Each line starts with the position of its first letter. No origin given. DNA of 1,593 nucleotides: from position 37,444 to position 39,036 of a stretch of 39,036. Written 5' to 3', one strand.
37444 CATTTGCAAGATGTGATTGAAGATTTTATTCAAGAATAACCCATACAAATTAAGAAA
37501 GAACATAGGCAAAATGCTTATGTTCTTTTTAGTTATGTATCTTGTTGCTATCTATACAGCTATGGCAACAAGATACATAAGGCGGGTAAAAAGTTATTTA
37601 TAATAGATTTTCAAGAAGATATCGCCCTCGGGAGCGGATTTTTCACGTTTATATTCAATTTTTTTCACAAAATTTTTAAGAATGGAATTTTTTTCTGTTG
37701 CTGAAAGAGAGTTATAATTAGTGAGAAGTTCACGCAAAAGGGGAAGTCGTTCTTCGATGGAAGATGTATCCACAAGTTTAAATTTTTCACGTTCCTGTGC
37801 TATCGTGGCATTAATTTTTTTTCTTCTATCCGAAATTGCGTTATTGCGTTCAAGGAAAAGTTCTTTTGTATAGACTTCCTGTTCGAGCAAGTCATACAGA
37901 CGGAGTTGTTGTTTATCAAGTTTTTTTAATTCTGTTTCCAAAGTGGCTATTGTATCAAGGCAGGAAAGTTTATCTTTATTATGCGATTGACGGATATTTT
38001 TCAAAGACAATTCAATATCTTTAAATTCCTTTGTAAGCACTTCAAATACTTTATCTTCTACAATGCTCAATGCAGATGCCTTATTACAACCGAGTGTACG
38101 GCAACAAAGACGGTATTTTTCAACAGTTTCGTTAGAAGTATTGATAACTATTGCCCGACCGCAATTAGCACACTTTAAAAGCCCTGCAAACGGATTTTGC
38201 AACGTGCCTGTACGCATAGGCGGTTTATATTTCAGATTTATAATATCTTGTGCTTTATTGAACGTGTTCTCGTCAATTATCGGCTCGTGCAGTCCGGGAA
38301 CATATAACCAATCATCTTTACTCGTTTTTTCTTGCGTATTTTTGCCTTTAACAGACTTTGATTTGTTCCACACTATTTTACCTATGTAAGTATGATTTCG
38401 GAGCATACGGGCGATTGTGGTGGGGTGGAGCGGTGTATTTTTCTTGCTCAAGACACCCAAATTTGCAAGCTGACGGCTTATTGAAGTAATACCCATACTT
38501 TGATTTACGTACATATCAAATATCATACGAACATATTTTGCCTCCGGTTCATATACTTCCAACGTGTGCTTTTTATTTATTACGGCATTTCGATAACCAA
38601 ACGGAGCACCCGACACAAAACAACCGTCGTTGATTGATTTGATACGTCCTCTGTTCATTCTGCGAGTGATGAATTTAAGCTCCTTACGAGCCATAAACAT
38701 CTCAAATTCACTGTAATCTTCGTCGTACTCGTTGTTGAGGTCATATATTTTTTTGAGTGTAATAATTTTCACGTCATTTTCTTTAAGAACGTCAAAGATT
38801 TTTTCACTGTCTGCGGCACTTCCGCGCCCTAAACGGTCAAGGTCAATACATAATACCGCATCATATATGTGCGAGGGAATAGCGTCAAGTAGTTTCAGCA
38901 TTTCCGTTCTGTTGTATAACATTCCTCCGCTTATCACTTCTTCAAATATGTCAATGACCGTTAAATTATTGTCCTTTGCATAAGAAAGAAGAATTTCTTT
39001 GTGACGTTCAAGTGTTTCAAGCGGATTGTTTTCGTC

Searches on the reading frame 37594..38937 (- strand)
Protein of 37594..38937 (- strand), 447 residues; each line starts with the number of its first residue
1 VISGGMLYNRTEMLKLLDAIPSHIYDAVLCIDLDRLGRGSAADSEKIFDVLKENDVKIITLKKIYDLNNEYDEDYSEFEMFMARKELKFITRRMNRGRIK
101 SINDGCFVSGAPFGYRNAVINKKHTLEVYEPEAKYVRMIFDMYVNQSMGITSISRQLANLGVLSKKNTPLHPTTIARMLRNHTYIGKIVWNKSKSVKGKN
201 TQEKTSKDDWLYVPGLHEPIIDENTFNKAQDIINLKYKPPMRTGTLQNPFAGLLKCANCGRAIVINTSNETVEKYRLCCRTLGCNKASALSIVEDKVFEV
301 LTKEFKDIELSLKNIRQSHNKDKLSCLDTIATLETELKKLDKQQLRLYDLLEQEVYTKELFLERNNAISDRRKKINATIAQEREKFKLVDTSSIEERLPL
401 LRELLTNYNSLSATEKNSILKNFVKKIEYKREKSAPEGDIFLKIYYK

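Call 29: search_protein_families(library=phrogs, proteins=[window:37594-38937:-], max_evalue=0.001)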
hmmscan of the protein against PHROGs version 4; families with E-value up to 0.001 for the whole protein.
window:37594-38937:- (447 aa): 3 families
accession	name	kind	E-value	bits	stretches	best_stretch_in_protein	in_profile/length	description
phrog_95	-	integration and excision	1.7e-87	295.6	1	2-436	134-562/651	integrase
phrog_125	-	DNA, RNA and nucleotide metabolism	7.8e-14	52.8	1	2-234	55-249/254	DNA invertase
phrog_7701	-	DNA, RNA and nucleotide metabolism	7.9e-05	24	0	111-187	4-66/137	DNA invertase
